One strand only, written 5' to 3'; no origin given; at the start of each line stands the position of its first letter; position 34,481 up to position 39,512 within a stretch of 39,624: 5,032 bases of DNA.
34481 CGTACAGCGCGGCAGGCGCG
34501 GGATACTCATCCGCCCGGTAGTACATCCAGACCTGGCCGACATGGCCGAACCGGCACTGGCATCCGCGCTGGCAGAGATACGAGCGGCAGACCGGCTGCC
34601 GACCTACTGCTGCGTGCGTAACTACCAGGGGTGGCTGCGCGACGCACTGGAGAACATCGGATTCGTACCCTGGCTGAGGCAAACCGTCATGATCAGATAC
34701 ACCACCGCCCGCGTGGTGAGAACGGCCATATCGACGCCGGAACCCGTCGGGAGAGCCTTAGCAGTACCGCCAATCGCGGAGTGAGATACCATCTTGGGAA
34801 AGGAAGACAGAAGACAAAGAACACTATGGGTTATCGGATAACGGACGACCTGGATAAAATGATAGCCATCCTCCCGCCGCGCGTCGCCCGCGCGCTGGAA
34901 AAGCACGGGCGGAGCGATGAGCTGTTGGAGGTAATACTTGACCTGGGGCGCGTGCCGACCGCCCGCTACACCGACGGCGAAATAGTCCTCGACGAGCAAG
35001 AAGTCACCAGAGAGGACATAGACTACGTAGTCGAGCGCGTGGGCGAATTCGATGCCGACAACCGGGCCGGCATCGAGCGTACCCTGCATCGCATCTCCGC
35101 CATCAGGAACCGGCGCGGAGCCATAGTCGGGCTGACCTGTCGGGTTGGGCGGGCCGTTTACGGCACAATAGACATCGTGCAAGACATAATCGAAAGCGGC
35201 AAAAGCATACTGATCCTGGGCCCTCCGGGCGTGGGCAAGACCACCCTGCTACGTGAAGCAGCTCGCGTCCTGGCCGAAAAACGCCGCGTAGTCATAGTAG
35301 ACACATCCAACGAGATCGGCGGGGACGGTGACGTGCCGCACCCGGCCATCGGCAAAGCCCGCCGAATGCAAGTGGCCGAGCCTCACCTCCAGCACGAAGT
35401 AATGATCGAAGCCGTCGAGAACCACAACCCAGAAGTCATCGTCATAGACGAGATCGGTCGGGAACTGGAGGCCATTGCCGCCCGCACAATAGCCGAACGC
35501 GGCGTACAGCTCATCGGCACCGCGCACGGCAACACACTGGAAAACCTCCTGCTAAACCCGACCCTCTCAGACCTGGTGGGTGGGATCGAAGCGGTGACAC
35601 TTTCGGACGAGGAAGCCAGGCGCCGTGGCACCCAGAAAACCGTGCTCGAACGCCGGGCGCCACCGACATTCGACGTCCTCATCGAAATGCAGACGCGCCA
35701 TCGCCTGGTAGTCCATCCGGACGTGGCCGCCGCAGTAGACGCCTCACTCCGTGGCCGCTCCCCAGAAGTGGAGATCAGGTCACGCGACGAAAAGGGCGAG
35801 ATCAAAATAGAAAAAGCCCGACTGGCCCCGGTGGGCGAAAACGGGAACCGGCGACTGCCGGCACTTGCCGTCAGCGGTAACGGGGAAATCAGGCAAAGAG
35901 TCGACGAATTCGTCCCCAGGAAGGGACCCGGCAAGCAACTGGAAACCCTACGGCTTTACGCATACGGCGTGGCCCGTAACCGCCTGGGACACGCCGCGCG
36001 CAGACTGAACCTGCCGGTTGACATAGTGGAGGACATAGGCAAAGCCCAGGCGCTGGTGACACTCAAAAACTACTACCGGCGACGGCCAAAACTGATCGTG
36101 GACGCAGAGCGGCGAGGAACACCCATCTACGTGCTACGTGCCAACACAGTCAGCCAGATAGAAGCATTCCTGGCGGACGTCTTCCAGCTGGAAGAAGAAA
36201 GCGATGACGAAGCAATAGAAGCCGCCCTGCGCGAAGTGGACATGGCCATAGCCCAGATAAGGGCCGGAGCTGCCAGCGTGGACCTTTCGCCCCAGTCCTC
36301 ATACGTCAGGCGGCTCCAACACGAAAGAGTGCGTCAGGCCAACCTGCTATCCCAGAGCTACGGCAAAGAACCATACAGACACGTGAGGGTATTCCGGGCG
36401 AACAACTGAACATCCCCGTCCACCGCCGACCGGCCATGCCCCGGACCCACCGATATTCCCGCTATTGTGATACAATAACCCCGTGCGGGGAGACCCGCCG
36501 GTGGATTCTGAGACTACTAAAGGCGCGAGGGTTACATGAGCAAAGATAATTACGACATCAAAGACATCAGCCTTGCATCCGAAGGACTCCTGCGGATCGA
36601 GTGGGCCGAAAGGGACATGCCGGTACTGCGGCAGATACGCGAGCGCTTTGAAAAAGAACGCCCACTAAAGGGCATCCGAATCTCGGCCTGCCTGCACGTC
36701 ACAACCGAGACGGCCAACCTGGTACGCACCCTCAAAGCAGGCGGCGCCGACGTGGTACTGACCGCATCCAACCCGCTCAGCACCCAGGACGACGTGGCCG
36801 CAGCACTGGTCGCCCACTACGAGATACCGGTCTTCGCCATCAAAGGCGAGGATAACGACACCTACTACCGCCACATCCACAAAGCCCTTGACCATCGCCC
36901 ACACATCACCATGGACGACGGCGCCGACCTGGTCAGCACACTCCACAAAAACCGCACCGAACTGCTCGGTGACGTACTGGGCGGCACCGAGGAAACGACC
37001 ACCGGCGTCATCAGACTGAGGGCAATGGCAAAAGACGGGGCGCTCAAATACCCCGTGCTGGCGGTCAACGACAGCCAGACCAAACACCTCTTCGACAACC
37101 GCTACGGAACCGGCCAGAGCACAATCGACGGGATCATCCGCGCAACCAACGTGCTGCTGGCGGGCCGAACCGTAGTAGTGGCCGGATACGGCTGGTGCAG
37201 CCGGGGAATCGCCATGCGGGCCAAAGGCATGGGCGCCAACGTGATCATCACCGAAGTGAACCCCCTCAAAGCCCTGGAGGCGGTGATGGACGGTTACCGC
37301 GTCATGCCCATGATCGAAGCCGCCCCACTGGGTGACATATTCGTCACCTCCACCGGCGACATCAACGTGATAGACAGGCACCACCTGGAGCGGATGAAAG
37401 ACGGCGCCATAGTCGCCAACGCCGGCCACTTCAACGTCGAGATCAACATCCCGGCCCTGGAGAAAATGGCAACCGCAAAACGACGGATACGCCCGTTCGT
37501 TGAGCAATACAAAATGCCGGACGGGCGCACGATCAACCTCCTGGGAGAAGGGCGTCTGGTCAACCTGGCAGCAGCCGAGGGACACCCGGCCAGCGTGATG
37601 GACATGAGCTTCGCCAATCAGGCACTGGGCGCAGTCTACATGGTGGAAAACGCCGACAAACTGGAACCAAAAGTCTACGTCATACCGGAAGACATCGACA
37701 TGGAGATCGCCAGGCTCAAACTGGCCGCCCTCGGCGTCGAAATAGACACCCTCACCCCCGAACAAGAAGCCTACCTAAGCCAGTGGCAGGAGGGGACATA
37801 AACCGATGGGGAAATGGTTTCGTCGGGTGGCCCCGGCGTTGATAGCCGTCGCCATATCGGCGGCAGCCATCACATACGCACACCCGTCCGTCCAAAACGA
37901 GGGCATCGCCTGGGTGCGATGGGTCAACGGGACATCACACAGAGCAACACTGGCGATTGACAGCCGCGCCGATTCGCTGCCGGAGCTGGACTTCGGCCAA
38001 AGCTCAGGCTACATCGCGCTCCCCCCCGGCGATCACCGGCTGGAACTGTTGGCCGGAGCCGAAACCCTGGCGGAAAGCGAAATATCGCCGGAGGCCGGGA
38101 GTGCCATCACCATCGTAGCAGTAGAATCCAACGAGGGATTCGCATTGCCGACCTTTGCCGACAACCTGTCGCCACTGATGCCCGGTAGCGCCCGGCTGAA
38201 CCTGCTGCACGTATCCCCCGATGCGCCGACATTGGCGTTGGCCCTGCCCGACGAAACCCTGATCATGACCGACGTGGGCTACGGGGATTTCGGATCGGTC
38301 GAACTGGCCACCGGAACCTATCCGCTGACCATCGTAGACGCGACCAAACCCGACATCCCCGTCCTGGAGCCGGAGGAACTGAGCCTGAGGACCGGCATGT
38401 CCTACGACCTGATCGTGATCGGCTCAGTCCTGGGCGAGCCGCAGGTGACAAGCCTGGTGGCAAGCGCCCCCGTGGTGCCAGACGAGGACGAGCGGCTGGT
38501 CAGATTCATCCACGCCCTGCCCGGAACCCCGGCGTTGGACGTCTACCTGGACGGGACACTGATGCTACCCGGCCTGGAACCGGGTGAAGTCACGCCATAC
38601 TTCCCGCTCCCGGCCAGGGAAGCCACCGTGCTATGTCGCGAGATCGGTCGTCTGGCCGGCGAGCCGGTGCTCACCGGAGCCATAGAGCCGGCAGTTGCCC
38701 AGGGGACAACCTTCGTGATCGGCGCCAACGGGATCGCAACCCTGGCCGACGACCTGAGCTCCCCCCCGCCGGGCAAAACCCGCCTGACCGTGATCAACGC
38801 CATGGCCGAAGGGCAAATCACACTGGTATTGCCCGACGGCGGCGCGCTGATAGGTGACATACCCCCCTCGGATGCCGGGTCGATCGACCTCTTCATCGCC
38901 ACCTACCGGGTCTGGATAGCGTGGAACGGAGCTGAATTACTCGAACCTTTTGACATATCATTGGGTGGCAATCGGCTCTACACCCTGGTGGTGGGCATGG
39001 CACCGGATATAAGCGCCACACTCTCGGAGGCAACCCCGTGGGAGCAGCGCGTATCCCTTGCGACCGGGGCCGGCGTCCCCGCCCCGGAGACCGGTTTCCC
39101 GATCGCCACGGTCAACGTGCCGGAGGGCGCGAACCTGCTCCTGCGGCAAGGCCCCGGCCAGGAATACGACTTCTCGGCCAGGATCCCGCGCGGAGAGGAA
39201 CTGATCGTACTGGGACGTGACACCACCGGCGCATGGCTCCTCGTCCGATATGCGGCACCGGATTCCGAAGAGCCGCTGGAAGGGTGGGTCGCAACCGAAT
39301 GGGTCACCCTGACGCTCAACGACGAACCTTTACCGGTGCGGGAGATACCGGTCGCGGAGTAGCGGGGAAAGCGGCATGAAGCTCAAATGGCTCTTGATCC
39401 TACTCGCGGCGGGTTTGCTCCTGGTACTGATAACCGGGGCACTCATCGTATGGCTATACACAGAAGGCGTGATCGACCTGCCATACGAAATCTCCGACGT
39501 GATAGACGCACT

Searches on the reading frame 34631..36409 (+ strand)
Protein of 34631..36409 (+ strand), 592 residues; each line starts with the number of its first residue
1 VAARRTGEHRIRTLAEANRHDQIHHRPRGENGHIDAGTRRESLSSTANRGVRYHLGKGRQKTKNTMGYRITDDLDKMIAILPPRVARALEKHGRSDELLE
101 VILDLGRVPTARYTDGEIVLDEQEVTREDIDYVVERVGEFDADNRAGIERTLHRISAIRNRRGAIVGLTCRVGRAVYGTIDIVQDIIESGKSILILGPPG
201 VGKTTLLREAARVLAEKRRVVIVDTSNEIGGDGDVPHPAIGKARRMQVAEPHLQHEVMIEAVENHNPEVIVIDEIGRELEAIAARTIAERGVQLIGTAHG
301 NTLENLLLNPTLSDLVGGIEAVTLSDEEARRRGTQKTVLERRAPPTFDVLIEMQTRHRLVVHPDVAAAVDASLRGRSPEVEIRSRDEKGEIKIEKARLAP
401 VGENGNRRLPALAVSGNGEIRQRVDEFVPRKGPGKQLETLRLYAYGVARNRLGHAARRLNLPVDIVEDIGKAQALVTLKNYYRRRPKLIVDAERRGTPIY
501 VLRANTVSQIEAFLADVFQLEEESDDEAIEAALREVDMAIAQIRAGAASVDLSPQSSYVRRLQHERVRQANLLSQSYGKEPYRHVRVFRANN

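Call 6: search_protein_families(library=pfam, proteins=[window:34631-36409:+], max_evalue=0.001)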
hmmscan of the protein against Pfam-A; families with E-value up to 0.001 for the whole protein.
window:34631-36409:+ (592 aa): 17 families
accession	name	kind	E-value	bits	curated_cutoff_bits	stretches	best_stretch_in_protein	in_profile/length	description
PF25516.1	PTPase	-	1.2e-25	89.6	27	1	440-518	1-79/79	Phosphotyrosine protein phosphatase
PF19568.5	Spore_III_AA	-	1.1e-12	48.1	27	1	165-317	116-276/306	Sporulation stage III, protein AA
PF01424.28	R3H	-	3.4e-08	33.8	26.8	1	542-589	13-60/60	R3H domain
PF00004.35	AAA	-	2.6e-07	31.6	21.2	1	193-277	1-68/131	ATPase family associated with various cellular activities (AAA)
PF03266.21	NTPase_1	-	4.8e-07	30.2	23.9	0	193-218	2-27/168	NTPase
PF13479.12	AAA_24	-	1.9e-06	28.3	27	1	190-288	2-86/195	AAA domain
PF13191.12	AAA_16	-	2.1e-06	28.8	32.6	1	189-224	23-58/167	AAA ATPase domain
PF13401.12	AAA_22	-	3.8e-06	27.7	27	1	189-277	4-95/130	AAA domain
PF13481.12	AAA_25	-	4.8e-06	26.8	27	1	182-220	25-63/195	AAA domain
PF13238.12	AAA_18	-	7.3e-06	26.9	29.4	1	193-287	1-92/128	AAA domain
PF07728.20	AAA_5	-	3.5e-05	24.3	22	1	193-282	2-82/139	AAA domain (dynein-related subfamily)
PF20720.3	nSTAND3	-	3.5e-05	24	27.2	1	183-228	10-56/155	Novel STAND NTPase 3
PF13604.12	AAA_30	-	0.00011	22.5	27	1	182-225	9-54/191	AAA domain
PF00437.27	T2SSE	-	0.00022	20.4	24.9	1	189-303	141-248/370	Type II/IV secretion system protein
PF07724.20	AAA_2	-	0.00028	21.4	27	1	192-276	5-85/166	AAA domain (Cdc48 subfamily)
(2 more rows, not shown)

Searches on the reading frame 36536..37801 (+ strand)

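Call 6: search_protein_families(library=pfam, proteins=[window:36536-37801:+], max_evalue=0.001)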
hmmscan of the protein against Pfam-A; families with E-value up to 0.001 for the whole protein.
window:36536-37801:+ (421 aa): 4 families
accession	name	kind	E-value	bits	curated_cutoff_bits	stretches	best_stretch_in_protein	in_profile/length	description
PF05221.23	AdoHcyase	-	5.4e-68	229.8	25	1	5-420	1-291/299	S-adenosyl-L-homocysteine hydrolase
PF00670.27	AdoHcyase_NAD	-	2.2e-54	184.4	27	1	188-348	1-161/162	S-adenosyl-L-homocysteine hydrolase, NAD binding domain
PF02826.25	2-Hacid_dh_C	-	1.6e-07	31.3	25.1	1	207-298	33-128/178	D-isomer specific 2-hydroxyacid dehydrogenase, NAD binding domain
PF07991.19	KARI_N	-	1.2e-05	25.4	20.6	1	208-304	2-102/165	Acetohydroxy acid isomeroreductase, NADPH-binding domain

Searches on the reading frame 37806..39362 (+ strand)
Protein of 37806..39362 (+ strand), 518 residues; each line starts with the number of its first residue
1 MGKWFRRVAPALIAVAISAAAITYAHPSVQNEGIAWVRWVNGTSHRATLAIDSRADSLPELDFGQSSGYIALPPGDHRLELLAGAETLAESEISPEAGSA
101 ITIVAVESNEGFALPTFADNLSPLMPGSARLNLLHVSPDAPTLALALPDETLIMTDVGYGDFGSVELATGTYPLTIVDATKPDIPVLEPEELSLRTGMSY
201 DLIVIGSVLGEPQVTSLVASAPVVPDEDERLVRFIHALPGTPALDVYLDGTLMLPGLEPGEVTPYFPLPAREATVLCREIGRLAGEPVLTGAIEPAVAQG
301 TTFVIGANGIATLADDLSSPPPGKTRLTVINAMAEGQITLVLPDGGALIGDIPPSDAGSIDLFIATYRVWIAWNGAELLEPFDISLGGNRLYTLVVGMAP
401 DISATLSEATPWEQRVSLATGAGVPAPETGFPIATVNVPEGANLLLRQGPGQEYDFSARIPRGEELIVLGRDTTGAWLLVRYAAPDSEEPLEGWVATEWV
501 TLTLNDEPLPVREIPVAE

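Call 6: search_protein_families(library=pfam, proteins=[window:37806-39362:+], max_evalue=0.001)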
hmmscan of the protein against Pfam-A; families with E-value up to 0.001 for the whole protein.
window:37806-39362:+ (518 aa): 2 families
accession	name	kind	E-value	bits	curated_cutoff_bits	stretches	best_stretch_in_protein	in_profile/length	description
PF14344.12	DUF4397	-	1.4e-37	129.3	30.6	2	232-333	3-110/119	Domain of unknown function (DUF4397)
PF08239.17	SH3_3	-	2.9e-06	27.8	27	1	446-500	5-53/54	Bacterial SH3 domain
